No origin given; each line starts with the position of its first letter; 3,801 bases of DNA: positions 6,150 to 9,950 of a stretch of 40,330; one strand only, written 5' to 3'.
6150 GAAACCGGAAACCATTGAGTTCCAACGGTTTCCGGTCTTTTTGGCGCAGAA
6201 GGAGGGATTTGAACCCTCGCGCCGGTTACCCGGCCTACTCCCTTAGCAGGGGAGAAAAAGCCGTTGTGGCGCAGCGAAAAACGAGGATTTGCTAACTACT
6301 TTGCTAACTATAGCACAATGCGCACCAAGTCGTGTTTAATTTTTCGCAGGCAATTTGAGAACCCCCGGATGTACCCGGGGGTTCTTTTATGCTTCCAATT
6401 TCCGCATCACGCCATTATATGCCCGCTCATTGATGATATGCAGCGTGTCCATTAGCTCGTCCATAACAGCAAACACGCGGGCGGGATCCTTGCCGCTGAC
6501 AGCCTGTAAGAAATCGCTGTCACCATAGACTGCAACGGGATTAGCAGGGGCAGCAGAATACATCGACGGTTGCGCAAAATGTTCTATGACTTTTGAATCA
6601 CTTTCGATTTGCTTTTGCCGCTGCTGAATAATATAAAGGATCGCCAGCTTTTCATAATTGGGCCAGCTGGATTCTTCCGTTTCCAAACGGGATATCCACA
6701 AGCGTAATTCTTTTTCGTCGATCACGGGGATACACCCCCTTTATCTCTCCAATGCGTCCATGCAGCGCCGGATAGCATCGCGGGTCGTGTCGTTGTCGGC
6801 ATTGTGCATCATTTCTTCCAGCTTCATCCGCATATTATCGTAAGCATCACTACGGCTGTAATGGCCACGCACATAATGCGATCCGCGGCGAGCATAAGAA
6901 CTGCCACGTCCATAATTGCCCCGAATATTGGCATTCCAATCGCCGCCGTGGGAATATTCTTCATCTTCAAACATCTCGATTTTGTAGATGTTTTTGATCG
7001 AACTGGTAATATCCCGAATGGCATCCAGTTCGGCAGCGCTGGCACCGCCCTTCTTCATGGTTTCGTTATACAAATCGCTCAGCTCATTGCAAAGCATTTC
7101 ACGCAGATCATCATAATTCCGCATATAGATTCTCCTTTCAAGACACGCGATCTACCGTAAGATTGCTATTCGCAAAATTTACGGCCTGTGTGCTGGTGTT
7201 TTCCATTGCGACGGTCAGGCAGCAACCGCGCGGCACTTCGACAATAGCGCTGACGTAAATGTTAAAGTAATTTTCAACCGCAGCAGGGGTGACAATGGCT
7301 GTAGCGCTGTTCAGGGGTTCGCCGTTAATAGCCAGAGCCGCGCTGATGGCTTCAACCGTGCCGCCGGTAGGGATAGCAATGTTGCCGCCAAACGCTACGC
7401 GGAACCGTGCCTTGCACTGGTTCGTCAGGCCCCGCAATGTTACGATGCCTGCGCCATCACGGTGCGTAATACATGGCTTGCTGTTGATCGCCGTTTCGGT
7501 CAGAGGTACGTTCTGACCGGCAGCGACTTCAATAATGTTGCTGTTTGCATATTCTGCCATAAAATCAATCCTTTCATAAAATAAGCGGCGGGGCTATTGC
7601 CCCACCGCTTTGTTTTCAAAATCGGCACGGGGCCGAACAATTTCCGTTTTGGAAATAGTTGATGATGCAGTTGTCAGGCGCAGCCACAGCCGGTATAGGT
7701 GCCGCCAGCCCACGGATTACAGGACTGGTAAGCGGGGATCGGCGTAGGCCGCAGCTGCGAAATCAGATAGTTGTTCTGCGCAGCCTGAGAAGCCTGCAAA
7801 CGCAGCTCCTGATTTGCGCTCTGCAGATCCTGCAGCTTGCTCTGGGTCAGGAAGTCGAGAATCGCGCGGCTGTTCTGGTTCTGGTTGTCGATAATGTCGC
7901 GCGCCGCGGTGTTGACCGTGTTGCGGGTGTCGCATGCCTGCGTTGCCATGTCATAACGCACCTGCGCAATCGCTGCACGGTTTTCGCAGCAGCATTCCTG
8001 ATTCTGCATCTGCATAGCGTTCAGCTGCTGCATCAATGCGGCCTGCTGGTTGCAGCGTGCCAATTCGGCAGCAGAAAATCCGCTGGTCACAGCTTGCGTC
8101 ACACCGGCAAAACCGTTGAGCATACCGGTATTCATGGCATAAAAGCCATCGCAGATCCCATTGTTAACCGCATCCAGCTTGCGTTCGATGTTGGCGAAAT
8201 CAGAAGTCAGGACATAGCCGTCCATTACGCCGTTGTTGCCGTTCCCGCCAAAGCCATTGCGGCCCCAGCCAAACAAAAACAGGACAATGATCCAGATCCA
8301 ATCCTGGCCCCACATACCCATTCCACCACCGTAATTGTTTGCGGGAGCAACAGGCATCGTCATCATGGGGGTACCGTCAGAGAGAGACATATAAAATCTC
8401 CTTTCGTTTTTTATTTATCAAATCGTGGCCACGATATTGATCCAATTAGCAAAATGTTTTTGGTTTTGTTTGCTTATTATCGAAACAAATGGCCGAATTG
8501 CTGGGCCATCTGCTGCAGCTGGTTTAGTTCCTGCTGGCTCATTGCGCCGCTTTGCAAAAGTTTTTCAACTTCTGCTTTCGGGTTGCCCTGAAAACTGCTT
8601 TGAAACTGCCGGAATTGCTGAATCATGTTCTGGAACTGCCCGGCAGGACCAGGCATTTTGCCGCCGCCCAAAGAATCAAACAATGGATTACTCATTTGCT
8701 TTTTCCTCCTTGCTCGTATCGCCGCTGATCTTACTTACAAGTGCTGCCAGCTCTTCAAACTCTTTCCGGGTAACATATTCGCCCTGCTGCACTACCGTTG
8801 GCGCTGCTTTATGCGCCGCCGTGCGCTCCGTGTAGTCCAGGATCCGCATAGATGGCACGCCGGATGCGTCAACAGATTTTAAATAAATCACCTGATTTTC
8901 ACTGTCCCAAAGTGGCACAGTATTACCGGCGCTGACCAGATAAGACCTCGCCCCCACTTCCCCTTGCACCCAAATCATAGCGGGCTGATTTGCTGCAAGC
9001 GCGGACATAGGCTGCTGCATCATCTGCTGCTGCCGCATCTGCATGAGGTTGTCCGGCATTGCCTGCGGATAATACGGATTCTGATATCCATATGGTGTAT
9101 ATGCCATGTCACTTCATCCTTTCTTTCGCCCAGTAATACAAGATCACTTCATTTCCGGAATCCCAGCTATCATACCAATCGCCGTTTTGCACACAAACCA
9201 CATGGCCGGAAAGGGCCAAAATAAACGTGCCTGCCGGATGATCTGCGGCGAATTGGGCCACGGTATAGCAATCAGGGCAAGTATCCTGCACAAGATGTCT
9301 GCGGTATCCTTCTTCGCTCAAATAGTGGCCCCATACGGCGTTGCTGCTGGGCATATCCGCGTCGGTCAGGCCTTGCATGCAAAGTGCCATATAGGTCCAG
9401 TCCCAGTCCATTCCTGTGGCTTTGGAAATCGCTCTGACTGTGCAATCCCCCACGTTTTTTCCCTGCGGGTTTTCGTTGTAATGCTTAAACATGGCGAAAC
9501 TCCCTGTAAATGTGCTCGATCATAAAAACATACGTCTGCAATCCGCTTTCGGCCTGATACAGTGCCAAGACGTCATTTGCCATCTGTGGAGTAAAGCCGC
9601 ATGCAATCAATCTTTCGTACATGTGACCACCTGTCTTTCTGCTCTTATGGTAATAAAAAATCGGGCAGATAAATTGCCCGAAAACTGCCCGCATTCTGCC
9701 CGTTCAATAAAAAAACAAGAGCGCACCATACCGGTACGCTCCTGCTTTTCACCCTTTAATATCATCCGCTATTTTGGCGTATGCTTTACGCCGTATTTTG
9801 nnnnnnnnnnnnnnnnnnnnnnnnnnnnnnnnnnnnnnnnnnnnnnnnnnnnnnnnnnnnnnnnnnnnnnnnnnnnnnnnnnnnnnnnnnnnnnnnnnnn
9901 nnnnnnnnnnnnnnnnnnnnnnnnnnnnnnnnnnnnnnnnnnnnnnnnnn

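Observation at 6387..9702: Eight-gene, terminator-bounded cargo cassette of unknown function between the lysis genes and attP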

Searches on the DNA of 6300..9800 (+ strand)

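Call 9: search_dna_similar(query=window:6300-9800:+, collection=phages, mode=distant, max_rows=30)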
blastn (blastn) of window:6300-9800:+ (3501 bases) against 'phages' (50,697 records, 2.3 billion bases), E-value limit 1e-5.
Records with a match: 8; places in all: 9; records where one place covers at least 80% of the query: 0.
Best place of each record, by identity: 60-80% 8.
By first word of the organism name: Bacteriophage 7; Dulem 1.
By host as written in the record: - 7; Propithecus coquereli 1.
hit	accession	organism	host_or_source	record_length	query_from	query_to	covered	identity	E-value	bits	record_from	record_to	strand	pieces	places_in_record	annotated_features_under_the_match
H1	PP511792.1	Dulem virus 33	Propithecus coquereli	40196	553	2987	57%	65.0%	5e-55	354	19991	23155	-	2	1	hypothetical protein (x6) | endonuclease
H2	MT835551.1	Bacteriophage sp.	human fecal samples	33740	458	2679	53%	69.4%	2e-85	753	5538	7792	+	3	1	record has no annotation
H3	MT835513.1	Bacteriophage sp.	human fecal samples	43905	1621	2991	27%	69.7%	2e-34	409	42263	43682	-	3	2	record has no annotation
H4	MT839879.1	Bacteriophage sp.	human fecal samples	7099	832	1752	17%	72.2%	9e-40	323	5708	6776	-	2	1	record has no annotation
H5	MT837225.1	Bacteriophage sp.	human fecal samples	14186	861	1342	14%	67.0%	3e-26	127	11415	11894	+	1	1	record has no annotation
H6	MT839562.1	Bacteriophage sp.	human fecal samples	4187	1474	1695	6%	71.2%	7e-22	113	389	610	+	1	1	record has no annotation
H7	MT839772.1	Bacteriophage sp.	human fecal samples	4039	1810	2327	6%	75.0%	2e-9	135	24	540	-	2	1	record has no annotation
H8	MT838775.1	Bacteriophage sp.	human fecal samples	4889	2206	2327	3%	75.0%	1e-11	80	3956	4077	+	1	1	record has no annotation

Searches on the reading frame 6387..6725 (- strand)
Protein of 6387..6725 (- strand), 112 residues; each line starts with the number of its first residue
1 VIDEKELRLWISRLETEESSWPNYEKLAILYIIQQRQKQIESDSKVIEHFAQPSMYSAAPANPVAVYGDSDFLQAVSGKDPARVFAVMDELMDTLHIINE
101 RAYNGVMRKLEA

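Call 7: search_protein_families(library=pfam, max_evalue=0.1, proteins=[window:6387-6725:-])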
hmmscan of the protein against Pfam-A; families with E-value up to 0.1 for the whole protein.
window:6387-6725:- (112 aa): 0 families

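Call 8: search_protein_families(library=phrogs, max_evalue=0.1, proteins=[window:6387-6725:-])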
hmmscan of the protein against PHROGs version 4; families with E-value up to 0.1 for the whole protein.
window:6387-6725:- (112 aa): 1 family
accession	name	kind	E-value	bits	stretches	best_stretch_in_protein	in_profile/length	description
phrog_17454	-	unknown function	0.075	14.3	0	84-110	46-72/78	-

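Call 15: search_protein_families(library=ncbifam, max_evalue=0.1, proteins=[window:6387-6725:-])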
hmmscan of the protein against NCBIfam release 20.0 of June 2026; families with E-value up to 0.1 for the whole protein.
window:6387-6725:- (112 aa): 0 families

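Call 16: search_protein_families(library=padloc, max_evalue=0.1, proteins=[window:6387-6725:-])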
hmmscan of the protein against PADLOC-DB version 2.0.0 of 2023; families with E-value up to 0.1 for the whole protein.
window:6387-6725:- (112 aa): 0 families

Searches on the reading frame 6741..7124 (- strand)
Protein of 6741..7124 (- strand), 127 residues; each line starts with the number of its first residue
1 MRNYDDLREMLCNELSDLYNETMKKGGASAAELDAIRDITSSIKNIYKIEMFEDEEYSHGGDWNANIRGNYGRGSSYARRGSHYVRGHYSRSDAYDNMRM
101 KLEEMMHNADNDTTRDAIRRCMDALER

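Call 7: search_protein_families(library=pfam, max_evalue=0.1, proteins=[window:6741-7124:-])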
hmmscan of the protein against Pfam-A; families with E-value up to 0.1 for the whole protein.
window:6741-7124:- (127 aa): 3 families
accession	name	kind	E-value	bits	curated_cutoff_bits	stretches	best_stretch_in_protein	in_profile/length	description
PF06569.16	DUF1128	-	0.069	13.7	27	0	6-37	32-63/71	Protein of unknown function (DUF1128)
PF21454.2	MSP1_barrel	-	0.077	13.5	27.8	0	24-94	8-70/112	Major structural protein 1, jelly-roll domain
PF12179.13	IKKbetaNEMObind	-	0.089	13.1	25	0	10-34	9-33/37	I-kappa-kinase-beta NEMO binding domain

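Call 8: search_protein_families(library=phrogs, max_evalue=0.1, proteins=[window:6741-7124:-])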
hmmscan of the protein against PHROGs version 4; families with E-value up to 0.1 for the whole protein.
window:6741-7124:- (127 aa): 1 family
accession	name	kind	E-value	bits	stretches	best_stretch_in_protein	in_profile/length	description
phrog_28802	-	unknown function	3.8e-05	25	1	57-126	75-153/190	-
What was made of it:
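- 6741..7124 (-): g7, a 127-aa protein with a G/R/S/Y-rich central segment. Weak phrog_28802 hit (call 8).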

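Call 15: search_protein_families(library=ncbifam, max_evalue=0.1, proteins=[window:6741-7124:-])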
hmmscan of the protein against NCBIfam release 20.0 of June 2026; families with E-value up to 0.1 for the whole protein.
window:6741-7124:- (127 aa): 0 families

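Call 16: search_protein_families(library=padloc, max_evalue=0.1, proteins=[window:6741-7124:-])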
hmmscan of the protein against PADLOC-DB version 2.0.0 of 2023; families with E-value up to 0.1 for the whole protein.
window:6741-7124:- (127 aa): 0 families
